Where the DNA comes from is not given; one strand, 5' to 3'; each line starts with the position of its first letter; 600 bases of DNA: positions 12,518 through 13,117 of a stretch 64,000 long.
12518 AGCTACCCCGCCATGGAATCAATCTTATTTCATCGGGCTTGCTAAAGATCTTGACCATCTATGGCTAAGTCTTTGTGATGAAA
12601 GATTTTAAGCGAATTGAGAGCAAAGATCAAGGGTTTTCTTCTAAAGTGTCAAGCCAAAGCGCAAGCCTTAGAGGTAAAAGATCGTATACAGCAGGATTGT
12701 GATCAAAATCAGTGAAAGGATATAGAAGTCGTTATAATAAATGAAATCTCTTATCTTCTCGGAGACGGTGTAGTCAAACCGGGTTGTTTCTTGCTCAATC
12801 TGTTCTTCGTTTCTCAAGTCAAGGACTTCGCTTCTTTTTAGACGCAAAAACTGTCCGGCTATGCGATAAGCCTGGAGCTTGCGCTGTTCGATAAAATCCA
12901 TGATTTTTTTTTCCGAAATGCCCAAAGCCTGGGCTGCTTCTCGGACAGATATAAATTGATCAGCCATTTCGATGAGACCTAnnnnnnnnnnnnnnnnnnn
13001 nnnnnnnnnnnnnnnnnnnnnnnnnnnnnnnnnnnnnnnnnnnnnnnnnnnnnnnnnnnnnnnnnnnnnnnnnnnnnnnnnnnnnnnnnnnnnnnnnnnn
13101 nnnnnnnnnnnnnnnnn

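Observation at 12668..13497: Bactofilin fused to an excisionase-type HTH, adjacent to a membrane-anchored HTH paralog: candidate DNA-cytoskeleton-membrane tether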

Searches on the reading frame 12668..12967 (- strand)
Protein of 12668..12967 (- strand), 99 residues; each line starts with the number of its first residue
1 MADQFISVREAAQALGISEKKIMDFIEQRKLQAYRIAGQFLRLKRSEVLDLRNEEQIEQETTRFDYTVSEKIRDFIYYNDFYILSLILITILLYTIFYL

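Call 3: search_protein_families(library=pfam, proteins=[window:12668-12967:-], max_evalue=1)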
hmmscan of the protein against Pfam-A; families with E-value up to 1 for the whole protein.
window:12668-12967:- (99 aa): 8 families
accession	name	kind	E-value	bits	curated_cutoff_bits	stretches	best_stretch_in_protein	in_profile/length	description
PF12728.13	HTH_17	-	2.2e-08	34.7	27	1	6-52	2-47/51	Helix-turn-helix domain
PF07453.19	NUMOD1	-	0.0012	19.5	22.8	1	5-23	16-34/37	NUMOD1 domain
PF21531.3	Rv2175c_wHTH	-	0.0074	16.7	27.1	1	5-39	15-49/57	DNA-binding protein Rv2175c, wHTH domain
PF21476.4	PF0610-like_N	-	0.0087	16.7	33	2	6-26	15-35/50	PF0610-like, N-terminal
PF03374.19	ANT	-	0.013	16.3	25.3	1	3-35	21-53/108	Phage antirepressor protein KilAC domain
PF13551.12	HTH_29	-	0.031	14.8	28.1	1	7-27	13-34/64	Winged helix-turn helix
PF13518.12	HTH_28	-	0.05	14.1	25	1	2-28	10-35/52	Helix-turn-helix domain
PF22083.2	I-HmuI_NUMOD-like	-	0.059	13.4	27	1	4-24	11-31/46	DNA endonuclease I-HmuI-like, NUMOD-like domain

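Call 4: search_protein_families(library=ncbifam, proteins=[window:12668-12967:-], max_evalue=1)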
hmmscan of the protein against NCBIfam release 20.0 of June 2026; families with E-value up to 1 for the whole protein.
window:12668-12967:- (99 aa): 4 families
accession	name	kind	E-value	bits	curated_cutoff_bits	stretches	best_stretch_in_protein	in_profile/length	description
TIGR01764.1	excise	domain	2.7e-09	37.3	28.8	1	5-49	1-44/49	excisionase family DNA-binding protein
NF047737.1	antiphage_MADS1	equivalog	0.0012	19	80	1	3-48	1-45/49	methylation-associated defense system helix-turn-helix domain-containing protein MAD1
NF040990.2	MamR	equivalog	0.0089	16.3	100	1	7-40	45-78/91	magnetosome protein MamR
NF008847.0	PRK11886.1-2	equivalog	0.09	12.1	293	1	4-67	18-82/320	bifunctional biotin--[acetyl-CoA-carboxylase] ligase/biotin operon repressor BirA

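Call 22: find_homologous_proteins(query=window:12668-12967:-)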
Query window:12668-12967:- (99 aa): 325 proteins with E <= 0.001 among 325 candidates; the best 120 are listed.
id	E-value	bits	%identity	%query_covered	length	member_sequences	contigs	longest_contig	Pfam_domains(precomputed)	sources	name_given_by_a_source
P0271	5.1e-54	198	100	100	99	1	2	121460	PF12728.14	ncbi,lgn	-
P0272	6.6e-38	146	70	100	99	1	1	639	PF12728.14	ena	-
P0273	3.4e-37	144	72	100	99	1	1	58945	PF12728.14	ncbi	ncbi:MAG: excisionase family DNA-binding protein [Candidatus Omnitrophota bacterium]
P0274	1.9e-36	142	68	99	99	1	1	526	PF12728.14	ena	-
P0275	1.7e-35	139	68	100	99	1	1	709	PF12728.14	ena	-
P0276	4.9e-35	137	67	100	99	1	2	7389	PF12728.14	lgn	-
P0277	7.4e-35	137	67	99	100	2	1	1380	PF12728.14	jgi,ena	-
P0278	1.3e-34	136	67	100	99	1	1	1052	PF12728.14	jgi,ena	-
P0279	1.7e-34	135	64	100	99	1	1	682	PF12728.14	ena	-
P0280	2.0e-34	135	68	100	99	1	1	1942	PF12728.14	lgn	-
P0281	4.0e-34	134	67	100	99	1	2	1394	PF12728.14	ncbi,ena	-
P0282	4.4e-34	134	66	98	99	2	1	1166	PF12728.14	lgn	-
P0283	9.7e-34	133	65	100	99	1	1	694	PF12728.14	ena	-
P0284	1.6e-33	132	66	97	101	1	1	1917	PF12728.14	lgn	-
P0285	2.4e-33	132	65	99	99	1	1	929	PF12728.14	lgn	-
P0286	2.7e-33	132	65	98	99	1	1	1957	PF12728.14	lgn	-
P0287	2.9e-33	131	65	97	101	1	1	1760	PF12728.14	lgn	-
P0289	3.8e-33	131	65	100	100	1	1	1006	PF12728.14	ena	-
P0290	4.1e-33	131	62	100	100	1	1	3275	PF12728.14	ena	-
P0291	4.1e-33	131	63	99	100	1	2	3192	PF12728.14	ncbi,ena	-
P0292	4.2e-33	131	69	97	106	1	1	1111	PF12728.14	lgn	-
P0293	4.5e-33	131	65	99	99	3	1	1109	PF12728.14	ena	-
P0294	5.2e-33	131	63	96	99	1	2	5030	PF12728.14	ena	-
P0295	5.9e-33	131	63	99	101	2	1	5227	PF12728.14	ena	-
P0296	6.1e-33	130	63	80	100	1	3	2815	PF12728.14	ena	-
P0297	6.7e-33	130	64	99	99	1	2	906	PF12728.14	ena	-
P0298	6.7e-33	130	63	99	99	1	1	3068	PF12728.14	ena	-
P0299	7.5e-33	130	67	82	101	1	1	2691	PF12728.14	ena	-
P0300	1.1e-32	130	64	100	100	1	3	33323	PF12728.14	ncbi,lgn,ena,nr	ncbi:MAG: helix-turn-helix domain-containing protein [Candidatus Omnitrophica bacterium]|nr:helix-tu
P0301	1.1e-32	130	67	98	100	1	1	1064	PF12728.14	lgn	-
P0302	1.1e-32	130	70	83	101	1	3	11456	PF12728.14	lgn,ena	-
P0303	1.4e-32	129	62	99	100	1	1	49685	PF12728.14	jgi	jgi:excisionase family DNA binding protein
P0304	1.9e-32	129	67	99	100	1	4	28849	PF12728.14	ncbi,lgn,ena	-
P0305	2.1e-32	129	66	98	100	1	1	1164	PF12728.14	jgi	-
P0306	2.1e-32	129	61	99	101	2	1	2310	PF12728.14,PF21531.4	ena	-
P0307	2.1e-32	129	63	99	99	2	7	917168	PF12728.14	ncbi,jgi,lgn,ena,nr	ncbi:MAG TPA: helix-turn-helix domain-containing protein [Candidatus Omnitrophota bacterium]|nr:heli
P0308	2.5e-32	129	62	99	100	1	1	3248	PF12728.14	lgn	-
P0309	2.5e-32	128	65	98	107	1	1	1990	PF12728.14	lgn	-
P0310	2.6e-32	128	64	98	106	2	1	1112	PF12728.14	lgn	-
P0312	2.8e-32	128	62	100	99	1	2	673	PF12728.14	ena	-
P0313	2.9e-32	128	63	98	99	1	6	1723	PF12728.14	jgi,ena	-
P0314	3.4e-32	128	67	86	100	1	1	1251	PF12728.14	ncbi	-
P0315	3.5e-32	128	63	100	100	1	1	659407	PF12728.14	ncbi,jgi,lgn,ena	ncbi:MAG: helix-turn-helix domain-containing protein [Candidatus Omnitrophota bacterium]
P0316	3.6e-32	128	66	97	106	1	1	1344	PF12728.14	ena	-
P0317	3.7e-32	128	68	98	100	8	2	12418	PF12728.14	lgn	-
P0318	4.3e-32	128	64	99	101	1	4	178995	PF12728.14,PF21531.4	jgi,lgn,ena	-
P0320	5.0e-32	128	62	99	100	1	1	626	PF12728.14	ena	-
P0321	5.0e-32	128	62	100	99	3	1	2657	PF12728.14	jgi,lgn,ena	-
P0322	5.2e-32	127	62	99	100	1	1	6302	PF12728.14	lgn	-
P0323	5.2e-32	127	67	83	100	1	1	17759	PF12728.14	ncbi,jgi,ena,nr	ncbi:MAG: helix-turn-helix domain-containing protein [Candidatus Zapsychrus exili]|nr:helix-turn-hel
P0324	5.7e-32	127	62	100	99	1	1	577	PF12728.14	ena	-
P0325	6.8e-32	127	68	96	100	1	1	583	PF12728.14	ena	-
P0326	7.7e-32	127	66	80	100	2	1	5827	PF12728.14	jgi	-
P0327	8.0e-32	127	65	98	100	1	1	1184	PF12728.14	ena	-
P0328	8.1e-32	127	64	100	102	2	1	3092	PF12728.14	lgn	-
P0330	8.7e-32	127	65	87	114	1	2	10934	PF12728.14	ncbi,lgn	-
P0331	8.8e-32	127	65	98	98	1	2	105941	PF12728.14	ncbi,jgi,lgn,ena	-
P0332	9.3e-32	127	65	98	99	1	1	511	PF12728.14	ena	-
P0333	1.0e-31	127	62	100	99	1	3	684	PF12728.14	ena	-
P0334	1.6e-31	126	61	100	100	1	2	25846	PF12728.14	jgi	-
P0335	2.0e-31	126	64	98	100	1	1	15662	PF12728.14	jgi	-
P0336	2.3e-31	125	61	98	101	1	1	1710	PF12728.14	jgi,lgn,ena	-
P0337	2.5e-31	125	63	96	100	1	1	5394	PF12728.14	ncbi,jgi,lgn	-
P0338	2.5e-31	125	62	99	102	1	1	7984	PF12728.14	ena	-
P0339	2.9e-31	125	65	99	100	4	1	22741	PF12728.14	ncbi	-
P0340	3.3e-31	125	62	98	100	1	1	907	PF12728.14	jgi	jgi:excisionase family DNA binding protein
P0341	3.4e-31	125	64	96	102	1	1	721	PF12728.14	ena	-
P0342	3.4e-31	125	64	98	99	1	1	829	PF12728.14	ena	-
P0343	3.5e-31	125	65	97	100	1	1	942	PF12728.14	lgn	-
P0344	3.5e-31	125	65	96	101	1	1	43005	PF12728.14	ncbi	ncbi:helix-turn-helix domain-containing protein [Candidatus Omnitrophota bacterium]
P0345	3.8e-31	125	61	86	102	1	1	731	PF12728.14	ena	-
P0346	4.0e-31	125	64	97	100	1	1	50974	PF12728.14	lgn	-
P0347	4.2e-31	125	64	82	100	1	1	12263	PF12728.14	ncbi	-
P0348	4.2e-31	125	58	100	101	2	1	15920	PF12728.14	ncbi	-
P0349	4.4e-31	125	63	96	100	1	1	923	PF12728.14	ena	-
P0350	4.5e-31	124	60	100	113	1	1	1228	PF12728.14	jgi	-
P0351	4.6e-31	124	63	98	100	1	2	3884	PF12728.14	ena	-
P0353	5.1e-31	124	63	97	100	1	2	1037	PF12728.14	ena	-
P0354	5.2e-31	124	62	99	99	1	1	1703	PF12728.14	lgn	-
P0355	5.3e-31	124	62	98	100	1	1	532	PF12728.14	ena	-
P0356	5.7e-31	124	61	97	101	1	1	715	PF12728.14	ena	-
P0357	6.2e-31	124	64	98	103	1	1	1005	PF12728.14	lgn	-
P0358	6.3e-31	124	63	87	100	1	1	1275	PF12728.14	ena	-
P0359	6.6e-31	124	61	99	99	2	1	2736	PF12728.14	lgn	-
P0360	6.7e-31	124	65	98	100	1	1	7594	PF12728.14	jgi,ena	-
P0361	7.3e-31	124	59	98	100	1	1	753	PF12728.14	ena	-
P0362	7.3e-31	124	63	98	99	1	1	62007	PF12728.14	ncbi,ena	-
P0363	9.1e-31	124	63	97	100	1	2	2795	PF12728.14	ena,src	-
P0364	1.0e-30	123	60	98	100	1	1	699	PF12728.14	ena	-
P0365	1.1e-30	123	64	98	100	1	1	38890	PF12728.14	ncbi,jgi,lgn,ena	-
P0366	1.1e-30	123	64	86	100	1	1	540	PF12728.14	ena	-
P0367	1.3e-30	123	62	99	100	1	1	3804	PF12728.14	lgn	-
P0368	1.3e-30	123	61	98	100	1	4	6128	PF12728.14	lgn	-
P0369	1.5e-30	123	58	100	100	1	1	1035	PF12728.14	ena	-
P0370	1.5e-30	123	61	99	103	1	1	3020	PF12728.14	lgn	-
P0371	1.5e-30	123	67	86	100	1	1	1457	PF12728.14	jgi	-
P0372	1.5e-30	123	61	99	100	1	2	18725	PF12728.14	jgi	jgi:excisionase family DNA binding protein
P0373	1.7e-30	123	62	96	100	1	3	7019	PF12728.14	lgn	-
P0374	1.9e-30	123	61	98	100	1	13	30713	PF12728.14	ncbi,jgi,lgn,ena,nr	ncbi:MAG: hypothetical protein A3G91_00955 [Omnitrophica WOR_2 bacterium RIFCSPLOWO2_12_FULL_50_9]|n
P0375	1.9e-30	123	60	99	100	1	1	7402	PF12728.14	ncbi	-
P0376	2.1e-30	122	59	97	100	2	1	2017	PF12728.14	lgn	-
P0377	2.3e-30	122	64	85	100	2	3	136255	PF12728.14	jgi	-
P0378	2.4e-30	122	60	98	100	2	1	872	PF12728.14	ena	-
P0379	2.4e-30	122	59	99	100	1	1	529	PF12728.14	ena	-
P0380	2.5e-30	122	61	97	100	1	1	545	PF12728.14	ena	-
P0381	2.8e-30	122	65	97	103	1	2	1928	PF12728.14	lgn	-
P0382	3.0e-30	122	64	81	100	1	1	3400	PF12728.14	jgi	jgi:excisionase family DNA binding protein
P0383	3.2e-30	122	61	97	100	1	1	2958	PF12728.14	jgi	-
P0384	3.2e-30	122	64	95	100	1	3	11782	PF12728.14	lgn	-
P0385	3.5e-30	122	62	98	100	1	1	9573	PF12728.14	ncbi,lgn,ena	-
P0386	3.7e-30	122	63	99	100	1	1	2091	PF12728.14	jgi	jgi:excisionase family DNA binding protein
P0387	3.8e-30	122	58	97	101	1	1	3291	PF12728.14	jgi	-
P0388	3.8e-30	122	64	99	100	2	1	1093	PF12728.14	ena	-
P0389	4.0e-30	121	61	100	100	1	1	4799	PF12728.14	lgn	-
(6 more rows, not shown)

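Call 46: predict_structure(alignment_id=A2)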
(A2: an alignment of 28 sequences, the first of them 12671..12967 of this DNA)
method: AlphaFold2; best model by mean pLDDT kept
length: 99 residues; sequences in the alignment: 28
mean_pLDDT: 76.4   pTM: 0.44
mean pLDDT of the five models: 76.4, 71.1, 69.6, 68.0, 63.8
residues with pLDDT >= 90: 20; 70-90: 54; 50-70: 23; < 50: 2
segments of 3 or more residues with pLDDT < 50: none
pLDDT, mean of each block of 10 residues (from residue 1): 70 77 77 65 75 61 64 87 96 93
secondary structure, 60 per line:
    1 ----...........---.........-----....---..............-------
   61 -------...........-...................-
elements in order: E5-7 H8-15 H19-27 E33-36 E40-44 H45-53 H68-78 H80-98

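Call 67: search_protein_families(library=padloc, proteins=[window:12668-12967:-], max_evalue=0.01)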
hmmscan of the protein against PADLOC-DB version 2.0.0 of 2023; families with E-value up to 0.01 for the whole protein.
window:12668-12967:- (99 aa): 1 family
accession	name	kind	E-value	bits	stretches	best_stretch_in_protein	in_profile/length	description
PDLC04133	mad1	-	0.00056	18.2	1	2-54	2-53/60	mads_1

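Call 73: fold_search(model_id=the predicted structure, library=pdb)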
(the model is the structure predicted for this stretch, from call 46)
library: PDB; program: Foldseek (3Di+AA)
matches with E <= 10: 623; with E <= 0.001: 0
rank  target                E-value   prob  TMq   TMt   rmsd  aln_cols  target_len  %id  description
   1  4j2n_A                1.6e-03  1.00  0.46  0.80   2.5        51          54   31  Crystal Structure of mycobacteriophage Pukovnik Xis (released 2013-10-23)
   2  4j2n_C                2.8e-03  1.00  0.45  0.76   1.1        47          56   32  Crystal Structure of mycobacteriophage Pukovnik Xis (released 2013-10-23)
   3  6ama_Y                1.2e-02  1.00  0.46  0.76   1.5        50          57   24  Structure of S. coelicolor/S. venezuelae BldC-smeA-ssfA complex to 3.09 Angstrom (released 2018-03-28)
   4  6ama_B                1.2e-02  1.00  0.46  0.78   1.5        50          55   24  Structure of S. coelicolor/S. venezuelae BldC-smeA-ssfA complex to 3.09 Angstrom (released 2018-03-28)
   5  5i44_B                2.1e-02  1.00  0.43  0.59   1.8        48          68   23  Structure of RacA-DNA complex; P21 form (released 2016-05-04)
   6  6ama_P                2.2e-02  1.00  0.46  0.77   1.7        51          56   24  Structure of S. coelicolor/S. venezuelae BldC-smeA-ssfA complex to 3.09 Angstrom (released 2018-03-28)
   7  6pig_I                2.7e-02  1.00  0.47  0.14   2.8        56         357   23  V. cholerae TniQ-Cascade complex, closed conformation (released 2019-10-02)
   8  5i44_K                3.1e-02  1.00  0.43  0.61   2.2        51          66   22  Structure of RacA-DNA complex; P21 form (released 2016-05-04)
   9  5i44_A                3.1e-02  1.00  0.43  0.60   2.1        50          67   22  Structure of RacA-DNA complex; P21 form (released 2016-05-04)
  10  6amk_B                3.3e-02  1.00  0.44  0.81   1.5        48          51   23  Structure of Streptomyces venezuelae BldC-whiI opt complex (released 2018-03-28)
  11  6ama_H                3.5e-02  1.00  0.45  0.77   1.4        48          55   23  Structure of S. coelicolor/S. venezuelae BldC-smeA-ssfA complex to 3.09 Angstrom (released 2018-03-28)
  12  6amk_A                4.3e-02  1.00  0.44  0.79   1.5        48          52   23  Structure of Streptomyces venezuelae BldC-whiI opt complex (released 2018-03-28)
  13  5i44_I                4.9e-02  0.99  0.45  0.64   8.0        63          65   24  Structure of RacA-DNA complex; P21 form (released 2016-05-04)
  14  3ucs_A                4.9e-02  0.97  0.44  0.44  15.2       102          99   13  Crystal structure of the complex between CBPA J-domain and CBPM (released 2013-07-03)
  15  6ama_A                6.8e-02  1.00  0.45  0.78   1.4        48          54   23  Structure of S. coelicolor/S. venezuelae BldC-smeA-ssfA complex to 3.09 Angstrom (released 2018-03-28)
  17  3ucs_B                1.1e-01  0.90  0.44  0.44  12.3       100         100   13  Crystal structure of the complex between CBPA J-domain and CBPM (released 2013-07-03)
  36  9dvi_S                3.5e-01  0.90  0.45  0.55   3.8        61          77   16  Hetero-hexameric Hsp70-Hsp40-DafA complex (released 2025-10-22)
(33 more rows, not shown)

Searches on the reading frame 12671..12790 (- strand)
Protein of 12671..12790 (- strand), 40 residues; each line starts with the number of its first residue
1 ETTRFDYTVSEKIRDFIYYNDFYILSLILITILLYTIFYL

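Call 75: find_homologous_proteins(query=A7, max_evalue=0.01)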
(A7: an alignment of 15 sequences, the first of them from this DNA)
Query A7 (15 sequences) (40 aa, profile of the alignment): 6 proteins with E <= 0.01 among 343 candidates.
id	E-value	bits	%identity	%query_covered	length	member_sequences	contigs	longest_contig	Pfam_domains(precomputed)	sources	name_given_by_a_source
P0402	1.6e-13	68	56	80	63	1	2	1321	-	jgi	-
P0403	1.8e-12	64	51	98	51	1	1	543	-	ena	-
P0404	6.7e-12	62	51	98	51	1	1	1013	-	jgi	-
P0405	4.8e-11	60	44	45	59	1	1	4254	-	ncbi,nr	ncbi:MAG: hypothetical protein PHN57_07925, partial [Candidatus Omnitrophica bacterium]|nr:hypotheti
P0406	5.0e-9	53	60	63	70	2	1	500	-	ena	-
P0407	8.5e-8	49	61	45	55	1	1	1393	-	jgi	jgi:hypothetical protein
